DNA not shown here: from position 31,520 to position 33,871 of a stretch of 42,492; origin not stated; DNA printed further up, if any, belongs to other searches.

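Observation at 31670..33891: AsnB-like glutamine amidotransferase fused to a Dph6-type diphthine-ammonia ligase domain, plus an unlisted coupled zinc-ribbon ORF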

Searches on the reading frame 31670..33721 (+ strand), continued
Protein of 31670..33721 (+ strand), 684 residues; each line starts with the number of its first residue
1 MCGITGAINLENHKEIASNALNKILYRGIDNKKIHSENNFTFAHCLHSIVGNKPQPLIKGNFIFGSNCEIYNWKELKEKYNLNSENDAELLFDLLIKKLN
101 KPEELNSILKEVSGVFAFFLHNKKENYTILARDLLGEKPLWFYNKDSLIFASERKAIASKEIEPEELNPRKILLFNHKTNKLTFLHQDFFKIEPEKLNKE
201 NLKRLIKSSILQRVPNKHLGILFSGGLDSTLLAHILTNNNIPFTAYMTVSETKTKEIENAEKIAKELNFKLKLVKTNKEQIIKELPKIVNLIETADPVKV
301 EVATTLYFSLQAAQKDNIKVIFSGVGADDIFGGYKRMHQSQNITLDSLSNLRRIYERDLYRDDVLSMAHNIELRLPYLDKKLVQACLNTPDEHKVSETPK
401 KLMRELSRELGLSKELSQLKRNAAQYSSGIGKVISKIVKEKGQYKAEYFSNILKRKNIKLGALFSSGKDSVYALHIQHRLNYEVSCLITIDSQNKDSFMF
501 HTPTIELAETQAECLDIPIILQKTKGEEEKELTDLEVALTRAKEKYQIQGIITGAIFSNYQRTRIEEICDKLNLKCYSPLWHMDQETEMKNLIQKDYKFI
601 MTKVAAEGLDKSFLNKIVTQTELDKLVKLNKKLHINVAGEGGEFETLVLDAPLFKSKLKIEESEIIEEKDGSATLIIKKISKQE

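Call 5: find_homologous_proteins(query=window:31670-33721:+, max_evalue=0.00001)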
Query window:31670-33721:+ (684 aa): 1511 proteins with E <= 0.00001 among 8000 candidates; the best 120 are listed.
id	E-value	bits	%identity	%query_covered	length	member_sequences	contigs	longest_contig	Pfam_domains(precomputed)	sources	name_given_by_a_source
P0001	0.0e+0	1496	100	100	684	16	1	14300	PF00733.28,PF28410.1,PF24167.2,PF06508.20,PF01902.25,PF13522.12,PF13537.12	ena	-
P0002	0.0e+0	1042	68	100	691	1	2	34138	PF00733.28,PF28410.1,PF24167.2,PF01902.25,PF13522.12,PF13537.12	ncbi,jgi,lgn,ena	-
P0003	0.0e+0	1041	69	100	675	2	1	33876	PF00733.28,PF28410.1,PF24167.2,PF06508.20,PF01902.25,PF13522.12,PF02540.24,PF13537.12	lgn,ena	-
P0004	0.0e+0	1033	67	100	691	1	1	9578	PF00733.28,PF28410.1,PF24167.2,PF01902.25,PF13522.12,PF13537.12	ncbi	-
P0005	0.0e+0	1014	68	100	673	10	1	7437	PF00733.28,PF28410.1,PF24167.2,PF01902.25,PF13522.12,PF13537.12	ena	-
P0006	0.0e+0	1012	67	100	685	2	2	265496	PF00733.28,PF28410.1,PF24167.2,PF01902.25,PF13522.12,PF02540.24,PF13537.12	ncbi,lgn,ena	-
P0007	0.0e+0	1010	70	100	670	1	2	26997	PF00733.28,PF28410.1,PF24167.2,PF06508.20,PF01171.27,PF01902.25,PF13522.12,PF02540.24,PF13537.12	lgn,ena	-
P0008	3.0e-296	1002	69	100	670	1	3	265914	PF00733.28,PF28410.1,PF24167.2,PF06508.20,PF01171.27,PF01902.25,PF13522.12,PF02540.24,PF13537.12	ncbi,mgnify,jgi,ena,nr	ncbi:diphthine--ammonia ligase [Candidatus Woesearchaeota archaeon]|mgnify:CR=1 FL=1|jgi:diphthine-a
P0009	6.4e-296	1001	68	100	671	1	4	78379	PF00733.28,PF28410.1,PF24167.2,PF01902.25,PF13522.12,PF02540.24,PF13537.12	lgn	-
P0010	6.4e-281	951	62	99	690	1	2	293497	PF00733.28,PF28410.1,PF24167.2,PF01902.25,PF13522.12,PF13537.12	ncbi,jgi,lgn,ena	-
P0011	4.7e-280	949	68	95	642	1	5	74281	PF00733.28,PF28410.1,PF24167.2,PF06508.20,PF01171.27,PF01902.25,PF13522.12,PF02540.24,PF13537.12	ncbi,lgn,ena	-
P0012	1.4e-268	911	61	99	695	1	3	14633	PF12481.14,PF00733.28,PF28410.1,PF24167.2,PF06508.20,PF01902.25,PF13522.12,PF13537.12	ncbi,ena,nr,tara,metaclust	ncbi:ATP-binding protein [archaeon]|nr:ATP-binding protein [archaeon]|tara:strand:+ start:482 stop:2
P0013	3.1e-261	886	60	99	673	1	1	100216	PF00733.28,PF28410.1,PF24167.2,PF01902.25,PF13522.12,PF13537.12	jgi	jgi:diphthine-ammonia ligase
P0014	6.6e-261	885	58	99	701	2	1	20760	PF00733.28,PF28410.1,PF24167.2,PF01902.25,PF13522.12,PF13537.12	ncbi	-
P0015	1.6e-253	861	57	99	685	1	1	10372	PF00733.28,PF28410.1,PF24167.2,PF01902.25,PF13522.12,PF13537.12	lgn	-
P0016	3.4e-248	843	58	99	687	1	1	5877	PF00733.28,PF28410.1,PF24167.2,PF01902.25,PF13522.12,PF13537.12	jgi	jgi:asparagine synthase (glutamine-hydrolysing)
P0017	1.8e-245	834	56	99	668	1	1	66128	PF00733.28,PF28410.1,PF24167.2,PF01902.25,PF13522.12,PF13537.12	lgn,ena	-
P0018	2.2e-242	824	55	99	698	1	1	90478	PF12481.14,PF00733.28,PF28410.1,PF24167.2,PF01902.25,PF13522.12,PF13537.12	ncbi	-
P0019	1.4e-225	769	54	99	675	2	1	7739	PF12481.14,PF00733.28,PF28410.1,PF24167.2,PF06508.20,PF01902.25,PF13522.12,PF13537.12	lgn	-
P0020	1.6e-225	768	54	99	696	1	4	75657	PF12481.14,PF00733.28,PF28410.1,PF24167.2,PF01902.25,PF13522.12,PF13537.12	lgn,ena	-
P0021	4.9e-222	757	52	99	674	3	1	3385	PF00733.28,PF28410.1,PF24167.2,PF01902.25,PF13522.12,PF13537.12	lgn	-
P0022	6.0e-222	757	56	100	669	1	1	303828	PF00733.28,PF28410.1,PF24167.2,PF03054.23,PF01902.25,PF13522.12,PF13537.12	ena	-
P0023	5.5e-218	744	71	70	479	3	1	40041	PF00733.28,PF28410.1,PF24167.2,PF06508.20,PF01902.25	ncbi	-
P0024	4.5e-205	701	48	100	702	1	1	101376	PF00733.28,PF28410.1,PF24167.2,PF01902.25,PF13522.12,PF13537.12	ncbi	ncbi:MAG: diphthine--ammonia ligase [archaeon]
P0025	1.6e-204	699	49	100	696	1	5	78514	PF00733.28,PF28410.1,PF24167.2,PF06508.20,PF01902.25,PF13522.12,PF13537.12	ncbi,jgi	-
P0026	3.3e-202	691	48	100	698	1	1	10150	PF00733.28,PF28410.1,PF24167.2,PF02568.21,PF01902.25,PF13522.12,PF13537.12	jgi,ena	-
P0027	5.0e-199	681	49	99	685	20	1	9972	PF00733.28,PF28410.1,PF24167.2,PF01902.25,PF13522.12,PF13537.12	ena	-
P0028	2.4e-198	679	49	99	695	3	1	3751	PF00733.28,PF28410.1,PF24167.2,PF03054.23,PF01902.25,PF13522.12,PF13537.12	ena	-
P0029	2.4e-198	679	49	99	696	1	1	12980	PF00733.28,PF28410.1,PF24167.2,PF03054.23,PF06508.20,PF01902.25,PF13522.12,PF02540.24,PF13537.12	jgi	jgi:diphthine-ammonia ligase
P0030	3.0e-198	678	48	100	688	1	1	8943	PF00733.28,PF28410.1,PF03054.23,PF06508.20,PF01902.25,PF13522.12,PF02540.24,PF13537.12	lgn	-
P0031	2.9e-197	675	49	100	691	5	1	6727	PF00733.28,PF28410.1,PF24167.2,PF01902.25,PF13522.12,PF13537.12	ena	-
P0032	1.9e-195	669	48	100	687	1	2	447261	PF00733.28,PF28410.1,PF03054.23,PF06508.20,PF01902.25,PF13522.12,PF02540.24,PF13537.12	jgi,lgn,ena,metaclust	metaclust:\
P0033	2.3e-195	669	48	100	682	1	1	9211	PF00733.28,PF28410.1,PF24167.2,PF01902.25,PF13522.12,PF13537.12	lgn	-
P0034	2.5e-195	669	48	100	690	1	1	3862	PF00733.28,PF28410.1,PF24167.2,PF03054.23,PF06508.20,PF01902.25,PF13522.12,PF02540.24,PF13537.12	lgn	-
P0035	8.1e-195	667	47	99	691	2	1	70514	PF00733.28,PF28410.1,PF24167.2,PF06508.20,PF01902.25,PF13522.12,PF13537.12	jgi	-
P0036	1.4e-194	666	49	99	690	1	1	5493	PF00733.28,PF28410.1,PF24167.2,PF03054.23,PF06508.20,PF01902.25,PF13522.12,PF13537.12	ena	-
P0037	1.9e-194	666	49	99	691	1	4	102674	PF00733.28,PF28410.1,PF24167.2,PF03054.23,PF06508.20,PF01902.25,PF13522.12,PF13537.12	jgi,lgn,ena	-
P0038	2.2e-194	666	48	100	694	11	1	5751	PF00733.28,PF28410.1,PF24167.2,PF03054.23,PF06508.20,PF01902.25,PF13522.12,PF13537.12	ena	-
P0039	6.9e-194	664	47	100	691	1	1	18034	PF00733.28,PF28410.1,PF24167.2,PF03054.23,PF02568.21,PF01902.25,PF13522.12,PF13537.12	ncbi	-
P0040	1.0e-193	663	49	99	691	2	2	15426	PF00733.28,PF28410.1,PF24167.2,PF02568.21,PF01902.25,PF13522.12,PF13537.12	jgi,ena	-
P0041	1.2e-193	663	48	99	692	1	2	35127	PF00733.28,PF28410.1,PF24167.2,PF03054.23,PF01902.25,PF13522.12,PF13537.12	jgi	jgi:asparagine synthase (glutamine-hydrolysing)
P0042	1.5e-193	663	48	99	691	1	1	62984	PF00733.28,PF28410.1,PF24167.2,PF06508.20,PF01902.25,PF13522.12,PF13537.12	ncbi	-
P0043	2.1e-193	662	48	100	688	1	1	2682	PF00733.28,PF28410.1,PF24167.2,PF03054.23,PF06508.20,PF01902.25,PF13522.12,PF13537.12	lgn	-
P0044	2.3e-193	662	48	99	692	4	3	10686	PF00733.28,PF28410.1,PF24167.2,PF06508.20,PF01902.25,PF13522.12,PF13537.12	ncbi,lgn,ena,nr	ncbi:MAG: diphthine--ammonia ligase [Nanoarchaeota archaeon]|nr:diphthine--ammonia ligase [Nanoarcha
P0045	8.2e-193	660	46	99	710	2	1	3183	PF00733.28,PF28410.1,PF24167.2,PF03054.23,PF06508.20,PF01902.25,PF13522.12,PF02540.24,PF13537.12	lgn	-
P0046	8.3e-193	660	47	100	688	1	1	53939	PF00733.28,PF28410.1,PF03054.23,PF06508.20,PF01902.25,PF13522.12,PF13537.12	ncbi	ncbi:MAG: diphthine--ammonia ligase [archaeon]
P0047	1.3e-192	660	48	99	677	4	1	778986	PF00733.28,PF28410.1,PF24167.2,PF03054.23,PF06508.20,PF01902.25,PF13522.12,PF13537.12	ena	-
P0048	3.5e-192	658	47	99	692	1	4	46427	PF00733.28,PF28410.1,PF24167.2,PF01902.25,PF13522.12,PF13537.12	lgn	-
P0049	3.7e-192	658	46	99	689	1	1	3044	PF00733.28,PF28410.1,PF24167.2,PF01902.25,PF13522.12,PF02540.24,PF13537.12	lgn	-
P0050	6.0e-192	657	49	99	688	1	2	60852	PF00733.28,PF28410.1,PF24167.2,PF06508.20,PF01902.25,PF13522.12,PF13537.12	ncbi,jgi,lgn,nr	ncbi:diphthine--ammonia ligase [Candidatus Woesearchaeota archaeon]|nr:diphthine--ammonia ligase [Ca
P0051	1.0e-191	657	47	99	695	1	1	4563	PF00733.28,PF28410.1,PF24167.2,PF03054.23,PF06508.20,PF01902.25,PF13522.12,PF02540.24,PF13537.12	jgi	jgi:diphthine-ammonia ligase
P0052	1.5e-191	656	47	100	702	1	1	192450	PF00733.28,PF28410.1,PF24167.2,PF03054.23,PF06508.20,PF01902.25,PF13522.12,PF13537.12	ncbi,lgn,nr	ncbi:diphthine--ammonia ligase [Candidatus Woesearchaeota archaeon]|nr:diphthine--ammonia ligase [Ca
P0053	1.5e-191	656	46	99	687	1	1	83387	PF00733.28,PF28410.1,PF24167.2,PF03054.23,PF01902.25,PF13522.12,PF13537.12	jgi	jgi:diphthine-ammonia ligase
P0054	1.6e-191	656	48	99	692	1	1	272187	PF00733.28,PF28410.1,PF24167.2,PF01902.25,PF13522.12,PF13537.12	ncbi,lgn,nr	ncbi:MAG: diphthine--ammonia ligase [Candidatus Woesearchaeota archaeon]|nr:diphthine--ammonia ligas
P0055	1.7e-191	656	46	99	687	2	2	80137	PF00733.28,PF28410.1,PF24167.2,PF01902.25,PF13522.12,PF13537.12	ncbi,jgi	-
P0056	2.5e-191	655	46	99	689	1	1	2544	PF00733.28,PF28410.1,PF24167.2,PF03054.23,PF06508.20,PF01902.25,PF13522.12,PF13537.12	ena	-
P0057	3.0e-191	655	47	99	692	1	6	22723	PF00733.28,PF28410.1,PF24167.2,PF03054.23,PF06508.20,PF01902.25,PF13522.12,PF13537.12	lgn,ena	-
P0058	4.1e-191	655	49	99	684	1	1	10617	PF00733.28,PF28410.1,PF24167.2,PF03054.23,PF06508.20,PF01902.25,PF13522.12,PF13537.12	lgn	-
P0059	5.2e-191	654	49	99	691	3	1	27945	PF00733.28,PF28410.1,PF24167.2,PF03054.23,PF06508.20,PF01902.25,PF13522.12,PF13537.12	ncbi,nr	ncbi:ATP-binding protein [Candidatus Woesearchaeota archaeon]|nr:ATP-binding protein [Candidatus Woe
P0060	8.9e-191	654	46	100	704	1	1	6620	PF00733.28,PF28410.1,PF24167.2,PF03054.23,PF01902.25,PF13522.12,PF13537.12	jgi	-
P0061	9.8e-191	653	47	100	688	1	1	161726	PF00733.28,PF28410.1,PF24167.2,PF03054.23,PF06508.20,PF01902.25,PF13522.12,PF13537.12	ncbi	ncbi:MAG: diphthine--ammonia ligase [archaeon]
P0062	1.2e-190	653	46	99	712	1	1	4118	PF00733.28,PF28410.1,PF24167.2,PF01902.25,PF13522.12,PF13537.12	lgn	-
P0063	1.2e-190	653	47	99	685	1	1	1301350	PF00733.28,PF28410.1,PF24167.2,PF06508.20,PF01902.25,PF13522.12,PF02540.24,PF13537.12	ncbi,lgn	-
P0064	1.3e-190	653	47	99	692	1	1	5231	PF00733.28,PF28410.1,PF24167.2,PF03054.23,PF06508.20,PF02568.21,PF01902.25,PF13522.12,PF13537.12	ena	-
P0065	1.8e-190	653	47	99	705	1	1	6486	PF00733.28,PF28410.1,PF24167.2,PF03054.23,PF01902.25,PF13522.12,PF13537.12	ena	-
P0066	2.1e-190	652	46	99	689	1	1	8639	PF00733.28,PF28410.1,PF01902.25,PF13522.12,PF13537.12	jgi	jgi:diphthine-ammonia ligase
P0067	3.7e-190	652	46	99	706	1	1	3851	PF00733.28,PF28410.1,PF24167.2,PF03054.23,PF06508.20,PF01902.25,PF13522.12,PF02540.24,PF13537.12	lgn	-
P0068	3.7e-190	652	46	99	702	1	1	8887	PF00733.28,PF28410.1,PF24167.2,PF01902.25,PF13522.12,PF13537.12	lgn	-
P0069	4.0e-190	651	48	99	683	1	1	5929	PF00733.28,PF28410.1,PF01902.25,PF13522.12,PF13537.12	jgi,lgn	-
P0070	6.9e-190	651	46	99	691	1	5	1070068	PF00733.28,PF28410.1,PF24167.2,PF01902.25,PF13522.12,PF13537.12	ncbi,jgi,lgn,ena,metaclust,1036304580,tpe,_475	jgi:diphthine-ammonia ligase|metaclust:\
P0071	7.0e-190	651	48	99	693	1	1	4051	PF00733.28,PF28410.1,PF24167.2,PF01902.25,PF13522.12,PF13537.12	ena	-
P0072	1.2e-189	650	47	99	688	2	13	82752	PF00733.28,PF28410.1,PF24167.2,PF01902.25,PF13522.12,PF13537.12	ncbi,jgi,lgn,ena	jgi:diphthine-ammonia ligase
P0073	1.4e-189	650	47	99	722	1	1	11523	PF00733.28,PF28410.1,PF24167.2,PF01902.25,PF13522.12,PF13537.12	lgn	-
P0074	1.7e-189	649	48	99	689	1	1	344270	PF00733.28,PF28410.1,PF24167.2,PF01902.25,PF13522.12,PF13537.12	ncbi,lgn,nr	ncbi:MAG: diphthine--ammonia ligase [Candidatus Nanoarchaeia archaeon]|nr:diphthine--ammonia ligase 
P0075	1.7e-189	649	48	100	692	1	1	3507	PF00733.28,PF28410.1,PF24167.2,PF02568.21,PF01902.25,PF13522.12,PF02540.24,PF13537.12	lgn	-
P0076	2.1e-189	649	46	99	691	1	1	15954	PF00733.28,PF28410.1,PF24167.2,PF03054.23,PF06508.20,PF01902.25,PF13522.12,PF13537.12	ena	-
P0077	2.8e-189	649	47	99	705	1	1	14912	PF00733.28,PF28410.1,PF24167.2,PF03054.23,PF06508.20,PF01902.25,PF13522.12,PF13537.12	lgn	-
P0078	4.9e-189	648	46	100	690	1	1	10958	PF00733.28,PF28410.1,PF24167.2,PF01902.25,PF13522.12,PF02540.24,PF13537.12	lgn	-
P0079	9.8e-189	647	47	100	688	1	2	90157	PF00733.28,PF28410.1,PF24167.2,PF03054.23,PF06508.20,PF01902.25,PF13522.12,PF13537.12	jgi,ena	jgi:diphthine-ammonia ligase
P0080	1.4e-188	646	47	99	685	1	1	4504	PF00733.28,PF28410.1,PF24167.2,PF01902.25,PF13522.12,PF13537.12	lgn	-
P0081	1.9e-188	646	47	100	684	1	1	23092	PF00733.28,PF28410.1,PF24167.2,PF01902.25,PF13522.12,PF13537.12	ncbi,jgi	-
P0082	2.0e-188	646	45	99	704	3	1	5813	PF00733.28,PF28410.1,PF24167.2,PF01902.25,PF13522.12,PF13537.12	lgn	-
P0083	2.0e-188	646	46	99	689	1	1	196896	PF00733.28,PF28410.1,PF24167.2,PF03054.23,PF01902.25,PF13522.12,PF13537.12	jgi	jgi:diphthine-ammonia ligase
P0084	2.0e-188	646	47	99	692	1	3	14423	PF00733.28,PF28410.1,PF24167.2,PF01902.25,PF13522.12,PF13537.12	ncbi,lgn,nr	ncbi:diphthine--ammonia ligase [Candidatus Woesearchaeota archaeon]|nr:diphthine--ammonia ligase [Ca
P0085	2.7e-188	645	48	99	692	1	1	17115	PF00733.28,PF28410.1,PF01902.25,PF13522.12,PF13537.12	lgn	-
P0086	3.5e-188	645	45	100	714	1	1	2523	PF00733.28,PF28410.1,PF24167.2,PF03054.23,PF01902.25,PF13522.12,PF02540.24,PF13537.12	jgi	jgi:diphthine-ammonia ligase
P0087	3.9e-188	645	50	96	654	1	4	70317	PF00733.28,PF28410.1,PF24167.2,PF03054.23,PF06508.20,PF01171.27,PF01902.25,PF13522.12,PF13537.12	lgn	-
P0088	4.2e-188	645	49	96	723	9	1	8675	PF00733.28,PF28410.1,PF24167.2,PF01902.25,PF13522.12,PF13537.12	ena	-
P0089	4.7e-188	645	45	100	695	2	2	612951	PF00733.28,PF28410.1,PF24167.2,PF03054.23,PF01902.25,PF13522.12,PF13537.12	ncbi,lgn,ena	-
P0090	5.2e-188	644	48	99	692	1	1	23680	PF00733.28,PF28410.1,PF24167.2,PF03054.23,PF01902.25,PF13522.12,PF13537.12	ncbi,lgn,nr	ncbi:MAG: diphthine--ammonia ligase [Candidatus Nanoarchaeia archaeon]|nr:diphthine--ammonia ligase 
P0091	8.6e-188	644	46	99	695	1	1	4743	PF00733.28,PF28410.1,PF24167.2,PF03054.23,PF01902.25,PF13522.12,PF13537.12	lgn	-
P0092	1.0e-187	644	46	99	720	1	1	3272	PF00733.28,PF28410.1,PF24167.2,PF03054.23,PF01902.25,PF13522.12,PF13537.12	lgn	-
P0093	1.1e-187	643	46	100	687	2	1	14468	PF00733.28,PF28410.1,PF06508.20,PF01902.25,PF13522.12,PF13537.12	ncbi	ncbi:MAG: diphthine--ammonia ligase [Candidatus Woesearchaeota archaeon]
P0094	1.4e-187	643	46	99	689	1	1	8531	PF00733.28,PF28410.1,PF24167.2,PF03054.23,PF01902.25,PF13522.12,PF13537.12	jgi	jgi:asparagine synthase (glutamine-hydrolysing)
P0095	1.5e-187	643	45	99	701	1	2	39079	PF00733.28,PF28410.1,PF24167.2,PF01902.25,PF13522.12,PF13537.12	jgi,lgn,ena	-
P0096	1.8e-187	643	46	99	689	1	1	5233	PF00733.28,PF28410.1,PF24167.2,PF03054.23,PF01902.25,PF13522.12,PF13537.12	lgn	-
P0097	2.2e-187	642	48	99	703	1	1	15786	PF00733.28,PF28410.1,PF24167.2,PF03054.23,PF06508.20,PF01902.25,PF13522.12,PF13537.12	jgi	-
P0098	2.7e-187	642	50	99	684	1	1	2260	PF00733.28,PF28410.1,PF24167.2,PF03054.23,PF01902.25,PF13522.12,PF13537.12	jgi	jgi:diphthine-ammonia ligase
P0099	3.9e-187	642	46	99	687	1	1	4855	PF00733.28,PF28410.1,PF24167.2,PF01902.25,PF13522.12,PF13537.12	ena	-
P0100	7.5e-187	641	46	99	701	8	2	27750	PF00733.28,PF28410.1,PF24167.2,PF01902.25,PF13522.12,PF13537.12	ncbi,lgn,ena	-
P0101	7.7e-187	641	46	99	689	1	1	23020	PF00733.28,PF28410.1,PF24167.2,PF03054.23,PF01902.25,PF13522.12,PF13537.12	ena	-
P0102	7.8e-187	641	46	99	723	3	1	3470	PF00733.28,PF28410.1,PF24167.2,PF01902.25,PF13522.12,PF13537.12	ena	-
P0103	1.0e-186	640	45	99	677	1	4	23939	PF00733.28,PF28410.1,PF24167.2,PF01902.25,PF13522.12,PF13537.12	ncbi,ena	-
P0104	1.1e-186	640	47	99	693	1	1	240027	PF00733.28,PF28410.1,PF24167.2,PF03054.23,PF01902.25,PF13522.12,PF13537.12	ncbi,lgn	-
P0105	1.1e-186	640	46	99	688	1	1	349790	PF00733.28,PF28410.1,PF24167.2,PF06508.20,PF01902.25,PF13522.12,PF13537.12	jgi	jgi:diphthine-ammonia ligase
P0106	1.4e-186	640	46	99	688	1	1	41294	PF00733.28,PF28410.1,PF24167.2,PF03054.23,PF06508.20,PF01902.25,PF13522.12,PF13537.12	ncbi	ncbi:diphthine--ammonia ligase, partial [Bacteroidota bacterium]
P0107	2.0e-186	639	46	99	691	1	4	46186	PF00733.28,PF28410.1,PF24167.2,PF03054.23,PF01902.25,PF13522.12,PF13537.12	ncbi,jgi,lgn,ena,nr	ncbi:MAG: diphthine--ammonia ligase [Nanoarchaeota archaeon]|nr:diphthine--ammonia ligase [Nanoarcha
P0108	2.7e-186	639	47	99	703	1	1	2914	PF00733.28,PF28410.1,PF24167.2,PF01902.25,PF13522.12,PF13537.12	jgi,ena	-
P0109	3.2e-186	639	48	94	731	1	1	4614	PF00733.28,PF28410.1,PF24167.2,PF01902.25,PF13522.12,PF13537.12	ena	-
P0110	5.2e-186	638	45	99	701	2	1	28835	PF00733.28,PF28410.1,PF24167.2,PF01902.25,PF13522.12,PF13537.12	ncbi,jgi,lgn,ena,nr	ncbi:MAG: diphthine--ammonia ligase [Nanoarchaeota archaeon]|nr:diphthine--ammonia ligase [Nanoarcha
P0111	5.8e-186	638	46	96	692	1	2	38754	PF00733.28,PF28410.1,PF24167.2,PF03054.23,PF01902.25,PF13522.12,PF13537.12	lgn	-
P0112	6.4e-186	638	49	99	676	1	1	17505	PF00733.28,PF28410.1,PF24167.2,PF06508.20,PF01902.25,PF13522.12,PF13537.12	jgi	-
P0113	7.8e-186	637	48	99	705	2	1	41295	PF00733.28,PF28410.1,PF24167.2,PF03054.23,PF06508.20,PF01902.25,PF13522.12,PF13537.12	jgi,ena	-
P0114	7.9e-186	637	47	99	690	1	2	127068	PF00733.28,PF28410.1,PF03054.23,PF01902.25,PF13522.12,PF13537.12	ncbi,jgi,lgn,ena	-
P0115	9.2e-186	637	46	100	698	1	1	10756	PF00733.28,PF28410.1,PF24167.2,PF03054.23,PF06508.20,PF01902.25,PF13522.12,PF02540.24,PF13537.12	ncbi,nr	ncbi:MAG: diphthine--ammonia ligase [Nanoarchaeota archaeon]|nr:diphthine--ammonia ligase [Nanoarcha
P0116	1.2e-185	637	45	99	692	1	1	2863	PF00733.28,PF28410.1,PF24167.2,PF03054.23,PF06508.20,PF01902.25,PF13522.12,PF13537.12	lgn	-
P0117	2.0e-185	636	46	100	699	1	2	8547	PF00733.28,PF28410.1,PF24167.2,PF01902.25,PF13522.12,PF13537.12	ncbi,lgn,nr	ncbi:diphthine--ammonia ligase [Candidatus Woesearchaeota archaeon]|nr:diphthine--ammonia ligase [Ca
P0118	2.6e-185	636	46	99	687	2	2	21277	PF00733.28,PF28410.1,PF24167.2,PF06508.20,PF01902.25,PF13522.12,PF13537.12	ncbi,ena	-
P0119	3.0e-185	635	44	98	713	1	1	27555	PF00733.28,PF28410.1,PF24167.2,PF03054.23,PF06508.20,PF01902.25,PF13522.12,PF13537.12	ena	-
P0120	3.9e-185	635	47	99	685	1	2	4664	PF00733.28,PF28410.1,PF24167.2,PF01902.25,PF13522.12,PF13537.12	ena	-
